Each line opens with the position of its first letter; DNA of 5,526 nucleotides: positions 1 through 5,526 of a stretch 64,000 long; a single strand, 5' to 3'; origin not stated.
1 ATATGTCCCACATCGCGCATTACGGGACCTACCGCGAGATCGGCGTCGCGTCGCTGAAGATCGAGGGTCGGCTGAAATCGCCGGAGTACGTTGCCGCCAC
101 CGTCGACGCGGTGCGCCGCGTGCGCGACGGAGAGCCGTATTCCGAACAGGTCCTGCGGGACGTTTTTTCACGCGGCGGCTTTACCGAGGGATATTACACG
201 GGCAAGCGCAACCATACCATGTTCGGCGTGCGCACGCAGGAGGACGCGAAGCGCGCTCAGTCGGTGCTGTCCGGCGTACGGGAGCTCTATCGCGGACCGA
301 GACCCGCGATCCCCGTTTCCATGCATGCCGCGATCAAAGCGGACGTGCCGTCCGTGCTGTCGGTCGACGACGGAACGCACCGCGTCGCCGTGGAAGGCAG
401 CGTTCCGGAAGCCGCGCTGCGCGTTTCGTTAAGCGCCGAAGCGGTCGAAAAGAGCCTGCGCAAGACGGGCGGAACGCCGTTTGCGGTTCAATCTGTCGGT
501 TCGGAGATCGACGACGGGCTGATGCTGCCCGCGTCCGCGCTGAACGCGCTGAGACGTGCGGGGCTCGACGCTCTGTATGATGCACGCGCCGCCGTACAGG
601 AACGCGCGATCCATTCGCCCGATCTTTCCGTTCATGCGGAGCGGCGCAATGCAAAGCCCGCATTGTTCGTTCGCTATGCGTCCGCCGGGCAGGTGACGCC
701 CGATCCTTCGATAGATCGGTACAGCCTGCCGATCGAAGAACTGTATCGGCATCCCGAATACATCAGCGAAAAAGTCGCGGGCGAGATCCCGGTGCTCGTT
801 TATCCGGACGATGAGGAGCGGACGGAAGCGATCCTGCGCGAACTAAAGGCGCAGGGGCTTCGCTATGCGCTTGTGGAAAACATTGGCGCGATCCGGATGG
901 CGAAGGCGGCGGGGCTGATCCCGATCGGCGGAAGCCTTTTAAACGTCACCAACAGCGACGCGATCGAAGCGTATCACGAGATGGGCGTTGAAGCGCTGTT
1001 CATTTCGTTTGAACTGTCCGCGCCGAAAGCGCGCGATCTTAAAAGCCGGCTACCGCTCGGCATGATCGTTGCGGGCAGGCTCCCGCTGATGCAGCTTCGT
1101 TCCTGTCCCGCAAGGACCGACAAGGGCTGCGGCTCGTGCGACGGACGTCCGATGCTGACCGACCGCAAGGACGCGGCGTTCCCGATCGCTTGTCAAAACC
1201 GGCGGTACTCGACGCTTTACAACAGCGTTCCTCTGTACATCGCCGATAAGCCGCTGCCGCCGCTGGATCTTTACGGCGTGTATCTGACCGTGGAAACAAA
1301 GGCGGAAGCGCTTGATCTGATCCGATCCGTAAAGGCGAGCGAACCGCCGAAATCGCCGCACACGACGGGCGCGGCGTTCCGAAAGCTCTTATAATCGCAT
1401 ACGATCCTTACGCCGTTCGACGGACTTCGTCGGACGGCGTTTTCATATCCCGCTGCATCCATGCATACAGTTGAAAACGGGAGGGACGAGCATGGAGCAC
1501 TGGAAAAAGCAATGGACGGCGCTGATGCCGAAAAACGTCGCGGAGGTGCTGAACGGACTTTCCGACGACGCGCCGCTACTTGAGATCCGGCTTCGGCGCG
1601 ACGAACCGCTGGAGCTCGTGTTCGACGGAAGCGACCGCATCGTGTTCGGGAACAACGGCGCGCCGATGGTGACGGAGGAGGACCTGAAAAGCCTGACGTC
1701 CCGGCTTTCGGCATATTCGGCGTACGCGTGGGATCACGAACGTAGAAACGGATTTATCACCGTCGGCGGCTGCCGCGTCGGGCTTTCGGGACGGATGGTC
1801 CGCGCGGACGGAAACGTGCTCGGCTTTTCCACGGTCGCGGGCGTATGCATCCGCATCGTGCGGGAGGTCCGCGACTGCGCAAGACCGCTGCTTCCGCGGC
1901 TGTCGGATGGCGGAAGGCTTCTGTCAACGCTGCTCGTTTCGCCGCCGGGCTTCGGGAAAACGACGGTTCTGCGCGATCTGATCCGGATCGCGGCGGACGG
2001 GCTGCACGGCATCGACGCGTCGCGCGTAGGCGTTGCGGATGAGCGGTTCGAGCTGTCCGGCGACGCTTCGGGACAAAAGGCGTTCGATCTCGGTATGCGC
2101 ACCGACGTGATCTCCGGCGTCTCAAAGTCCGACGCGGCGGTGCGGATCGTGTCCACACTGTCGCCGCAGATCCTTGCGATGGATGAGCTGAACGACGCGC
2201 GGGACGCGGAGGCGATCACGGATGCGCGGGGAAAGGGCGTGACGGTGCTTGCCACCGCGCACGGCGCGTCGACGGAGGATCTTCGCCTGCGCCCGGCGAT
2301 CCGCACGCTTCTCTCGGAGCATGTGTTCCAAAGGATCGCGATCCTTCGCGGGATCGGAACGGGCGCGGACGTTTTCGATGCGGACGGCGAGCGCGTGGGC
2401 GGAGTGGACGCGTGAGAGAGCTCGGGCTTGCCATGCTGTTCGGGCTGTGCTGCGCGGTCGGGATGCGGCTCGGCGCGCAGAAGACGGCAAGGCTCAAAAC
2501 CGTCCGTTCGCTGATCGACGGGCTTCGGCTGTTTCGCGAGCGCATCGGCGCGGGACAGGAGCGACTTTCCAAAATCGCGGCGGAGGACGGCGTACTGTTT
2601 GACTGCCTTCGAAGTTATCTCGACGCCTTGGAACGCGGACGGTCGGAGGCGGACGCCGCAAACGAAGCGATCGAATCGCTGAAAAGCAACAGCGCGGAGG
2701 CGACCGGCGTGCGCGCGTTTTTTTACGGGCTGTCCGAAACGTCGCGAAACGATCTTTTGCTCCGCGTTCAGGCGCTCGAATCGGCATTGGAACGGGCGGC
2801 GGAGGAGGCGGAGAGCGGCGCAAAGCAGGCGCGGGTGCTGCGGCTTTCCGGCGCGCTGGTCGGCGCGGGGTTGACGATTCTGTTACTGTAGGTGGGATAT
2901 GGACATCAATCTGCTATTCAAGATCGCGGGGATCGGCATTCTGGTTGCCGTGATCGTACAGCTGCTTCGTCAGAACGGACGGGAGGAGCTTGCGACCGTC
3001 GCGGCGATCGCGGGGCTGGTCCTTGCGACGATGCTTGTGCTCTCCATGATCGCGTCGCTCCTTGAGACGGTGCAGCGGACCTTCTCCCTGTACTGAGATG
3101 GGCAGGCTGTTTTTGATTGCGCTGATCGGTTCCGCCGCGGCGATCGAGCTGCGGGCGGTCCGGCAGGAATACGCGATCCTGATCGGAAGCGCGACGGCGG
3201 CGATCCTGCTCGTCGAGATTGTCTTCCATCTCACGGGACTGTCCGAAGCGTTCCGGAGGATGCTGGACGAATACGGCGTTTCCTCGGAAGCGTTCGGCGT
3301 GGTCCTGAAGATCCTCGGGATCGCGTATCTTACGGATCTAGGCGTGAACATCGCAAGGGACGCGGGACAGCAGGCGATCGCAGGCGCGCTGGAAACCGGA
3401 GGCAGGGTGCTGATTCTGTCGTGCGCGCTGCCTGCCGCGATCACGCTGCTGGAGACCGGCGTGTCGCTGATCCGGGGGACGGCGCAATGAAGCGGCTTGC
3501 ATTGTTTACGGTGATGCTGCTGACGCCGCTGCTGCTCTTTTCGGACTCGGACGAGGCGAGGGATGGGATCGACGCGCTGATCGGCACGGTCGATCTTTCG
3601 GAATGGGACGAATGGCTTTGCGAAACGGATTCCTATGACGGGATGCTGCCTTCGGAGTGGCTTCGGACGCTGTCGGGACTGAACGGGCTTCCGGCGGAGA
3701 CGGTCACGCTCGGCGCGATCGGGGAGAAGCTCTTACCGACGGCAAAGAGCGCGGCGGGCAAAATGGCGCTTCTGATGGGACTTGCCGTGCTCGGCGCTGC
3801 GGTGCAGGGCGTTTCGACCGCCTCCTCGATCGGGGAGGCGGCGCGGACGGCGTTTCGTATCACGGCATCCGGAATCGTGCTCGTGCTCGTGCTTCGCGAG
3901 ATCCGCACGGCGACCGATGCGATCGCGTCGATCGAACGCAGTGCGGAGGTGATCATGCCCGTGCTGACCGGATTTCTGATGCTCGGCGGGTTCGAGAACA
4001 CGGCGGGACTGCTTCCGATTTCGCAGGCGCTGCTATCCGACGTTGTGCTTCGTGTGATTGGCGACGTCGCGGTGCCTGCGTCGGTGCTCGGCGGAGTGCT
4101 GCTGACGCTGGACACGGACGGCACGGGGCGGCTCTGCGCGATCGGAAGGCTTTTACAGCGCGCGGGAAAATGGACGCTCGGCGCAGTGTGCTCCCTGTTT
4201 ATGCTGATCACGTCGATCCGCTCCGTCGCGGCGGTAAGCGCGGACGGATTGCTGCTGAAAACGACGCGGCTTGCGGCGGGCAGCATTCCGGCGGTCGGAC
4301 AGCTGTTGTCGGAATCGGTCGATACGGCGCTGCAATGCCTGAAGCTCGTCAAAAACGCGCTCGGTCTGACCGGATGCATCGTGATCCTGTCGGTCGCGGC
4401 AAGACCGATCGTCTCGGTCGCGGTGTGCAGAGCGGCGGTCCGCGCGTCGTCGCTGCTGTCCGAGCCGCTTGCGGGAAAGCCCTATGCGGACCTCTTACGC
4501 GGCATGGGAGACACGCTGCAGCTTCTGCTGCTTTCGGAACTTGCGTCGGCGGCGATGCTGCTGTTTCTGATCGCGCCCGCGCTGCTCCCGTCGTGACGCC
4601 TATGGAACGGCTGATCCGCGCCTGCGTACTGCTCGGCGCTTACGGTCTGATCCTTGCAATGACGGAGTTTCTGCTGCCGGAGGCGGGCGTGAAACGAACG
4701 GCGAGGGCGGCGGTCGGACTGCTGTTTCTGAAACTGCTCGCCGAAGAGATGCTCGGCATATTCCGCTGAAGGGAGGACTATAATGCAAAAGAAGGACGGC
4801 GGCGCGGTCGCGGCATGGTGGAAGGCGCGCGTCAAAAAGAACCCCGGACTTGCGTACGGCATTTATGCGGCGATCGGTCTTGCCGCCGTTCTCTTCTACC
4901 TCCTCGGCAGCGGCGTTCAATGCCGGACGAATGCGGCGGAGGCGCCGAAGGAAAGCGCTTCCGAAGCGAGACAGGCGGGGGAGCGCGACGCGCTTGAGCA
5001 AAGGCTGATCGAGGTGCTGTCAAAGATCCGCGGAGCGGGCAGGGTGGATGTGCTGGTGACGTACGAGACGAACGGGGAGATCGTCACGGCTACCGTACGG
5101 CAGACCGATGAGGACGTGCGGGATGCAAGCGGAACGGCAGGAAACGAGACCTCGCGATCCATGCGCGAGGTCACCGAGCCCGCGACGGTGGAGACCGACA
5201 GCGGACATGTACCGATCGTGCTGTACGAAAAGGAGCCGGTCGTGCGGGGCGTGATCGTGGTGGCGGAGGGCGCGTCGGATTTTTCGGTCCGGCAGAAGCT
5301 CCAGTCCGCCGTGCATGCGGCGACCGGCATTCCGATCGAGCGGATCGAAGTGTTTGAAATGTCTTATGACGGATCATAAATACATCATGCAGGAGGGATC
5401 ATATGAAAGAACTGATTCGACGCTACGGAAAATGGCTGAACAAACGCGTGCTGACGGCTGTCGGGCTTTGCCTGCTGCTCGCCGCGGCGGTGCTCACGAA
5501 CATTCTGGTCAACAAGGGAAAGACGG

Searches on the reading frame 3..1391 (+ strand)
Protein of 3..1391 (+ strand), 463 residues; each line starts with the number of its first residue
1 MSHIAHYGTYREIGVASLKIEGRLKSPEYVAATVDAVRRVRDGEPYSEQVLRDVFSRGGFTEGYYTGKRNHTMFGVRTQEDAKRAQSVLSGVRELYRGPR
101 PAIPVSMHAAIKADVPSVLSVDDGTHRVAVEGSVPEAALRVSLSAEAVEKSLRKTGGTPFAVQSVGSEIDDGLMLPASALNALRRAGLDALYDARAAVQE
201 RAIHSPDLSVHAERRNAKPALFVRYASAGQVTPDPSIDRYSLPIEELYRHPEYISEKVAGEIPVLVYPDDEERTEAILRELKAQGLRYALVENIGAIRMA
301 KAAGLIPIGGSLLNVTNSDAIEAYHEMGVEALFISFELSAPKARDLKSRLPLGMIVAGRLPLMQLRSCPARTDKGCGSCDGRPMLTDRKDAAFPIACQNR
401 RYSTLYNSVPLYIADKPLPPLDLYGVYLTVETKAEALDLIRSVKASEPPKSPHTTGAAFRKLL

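Call 34: search_protein_families(library=pfam, proteins=[window:3-1391:+], max_evalue=0.001)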
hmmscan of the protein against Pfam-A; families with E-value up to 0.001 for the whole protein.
window:3-1391:+ (463 aa): 2 families
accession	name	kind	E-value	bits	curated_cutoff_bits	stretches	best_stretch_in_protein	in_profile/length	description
PF12392.13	DUF3656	-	6.1e-18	65.9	22.1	1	93-195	14-108/109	Collagenase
PF01136.24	Peptidase_U32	-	1e-15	58.1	22.4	2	4-69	158-231/233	Peptidase family U32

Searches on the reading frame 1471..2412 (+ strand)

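Call 34: search_protein_families(library=pfam, proteins=[window:1471-2412:+], max_evalue=0.001)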
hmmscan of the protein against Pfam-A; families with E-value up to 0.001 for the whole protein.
window:1471-2412:+ (314 aa): 1 family
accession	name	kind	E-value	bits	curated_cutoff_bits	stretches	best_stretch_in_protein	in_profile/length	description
PF19568.5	Spore_III_AA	-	9.9e-66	222.3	27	1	13-309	5-306/306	Sporulation stage III, protein AA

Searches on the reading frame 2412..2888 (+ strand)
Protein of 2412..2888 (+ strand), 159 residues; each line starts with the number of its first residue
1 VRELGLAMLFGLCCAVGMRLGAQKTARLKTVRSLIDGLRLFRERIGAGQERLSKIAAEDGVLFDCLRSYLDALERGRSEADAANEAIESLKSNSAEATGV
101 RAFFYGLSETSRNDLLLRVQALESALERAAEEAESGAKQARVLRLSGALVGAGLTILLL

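Call 34: search_protein_families(library=pfam, proteins=[window:2412-2888:+], max_evalue=0.001)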
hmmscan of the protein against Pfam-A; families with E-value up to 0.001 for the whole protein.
window:2412-2888:+ (159 aa): 1 family
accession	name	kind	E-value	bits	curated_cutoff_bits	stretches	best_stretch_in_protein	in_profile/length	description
PF09548.15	Spore_III_AB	-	1.8e-10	41.5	32.5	1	4-159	3-170/170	Stage III sporulation protein AB (spore_III_AB)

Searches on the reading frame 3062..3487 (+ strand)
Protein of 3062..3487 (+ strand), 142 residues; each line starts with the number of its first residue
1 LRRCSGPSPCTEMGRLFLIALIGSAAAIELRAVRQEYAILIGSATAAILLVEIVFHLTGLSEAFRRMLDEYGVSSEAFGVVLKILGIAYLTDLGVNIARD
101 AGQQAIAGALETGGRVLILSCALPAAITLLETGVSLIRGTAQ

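Call 72: search_protein_families(library=pfam, proteins=[window:3062-3487:+], max_evalue=0.1)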
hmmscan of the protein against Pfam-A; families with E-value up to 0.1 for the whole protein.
window:3062-3487:+ (142 aa): 3 families
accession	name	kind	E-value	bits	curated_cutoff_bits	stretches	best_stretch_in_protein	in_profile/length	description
PF06686.16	SpoIIIAC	-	2e-13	50.7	24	1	81-132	1-52/56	Stage III sporulation protein AC/AD protein family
PF01810.24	LysE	-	0.0021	18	25.6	1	31-111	21-91/193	LysE type translocator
PF03419.18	Peptidase_U4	-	0.0073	16.1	28.4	1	13-140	32-140/284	Sporulation factor SpoIIGA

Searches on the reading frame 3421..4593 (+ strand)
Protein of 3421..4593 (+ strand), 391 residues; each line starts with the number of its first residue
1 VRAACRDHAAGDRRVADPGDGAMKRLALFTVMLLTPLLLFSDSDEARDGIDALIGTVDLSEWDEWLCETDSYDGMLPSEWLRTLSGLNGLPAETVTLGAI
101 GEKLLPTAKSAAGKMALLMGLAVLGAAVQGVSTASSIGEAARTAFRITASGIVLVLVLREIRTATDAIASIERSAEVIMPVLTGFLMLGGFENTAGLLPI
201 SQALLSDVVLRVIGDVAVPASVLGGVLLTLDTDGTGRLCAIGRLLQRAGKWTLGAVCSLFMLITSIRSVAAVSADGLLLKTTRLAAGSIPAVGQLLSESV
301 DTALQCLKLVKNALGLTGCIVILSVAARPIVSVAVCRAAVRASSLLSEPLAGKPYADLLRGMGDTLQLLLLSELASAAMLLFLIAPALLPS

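Call 34: search_protein_families(library=pfam, proteins=[window:3421-4593:+], max_evalue=0.001)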
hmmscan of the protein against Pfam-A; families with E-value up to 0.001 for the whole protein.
window:3421-4593:+ (391 aa): 1 family
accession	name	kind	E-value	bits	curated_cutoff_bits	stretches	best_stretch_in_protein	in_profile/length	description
PF09546.15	Spore_III_AE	-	6.1e-34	118.1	27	1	100-385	26-315/321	Stage III sporulation protein AE (spore_III_AE)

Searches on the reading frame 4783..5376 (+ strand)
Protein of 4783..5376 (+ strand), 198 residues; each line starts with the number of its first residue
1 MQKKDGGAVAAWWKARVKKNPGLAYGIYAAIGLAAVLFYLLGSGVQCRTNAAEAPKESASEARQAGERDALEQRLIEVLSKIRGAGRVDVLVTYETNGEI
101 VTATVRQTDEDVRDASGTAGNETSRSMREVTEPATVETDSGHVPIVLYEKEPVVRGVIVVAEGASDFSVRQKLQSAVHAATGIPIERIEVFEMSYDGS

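Call 34: search_protein_families(library=pfam, proteins=[window:4783-5376:+], max_evalue=0.001)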
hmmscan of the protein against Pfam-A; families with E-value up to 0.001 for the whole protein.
window:4783-5376:+ (198 aa): 0 families

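Call 72: search_protein_families(library=pfam, proteins=[window:4783-5376:+], max_evalue=0.1)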
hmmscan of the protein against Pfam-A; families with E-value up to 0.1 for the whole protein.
window:4783-5376:+ (198 aa): 1 family
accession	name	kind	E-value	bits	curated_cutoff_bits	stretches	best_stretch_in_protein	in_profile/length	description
PF23937.1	DUF7272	-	0.024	14.6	27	1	106-169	42-105/196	Family of unknown function (DUF7272)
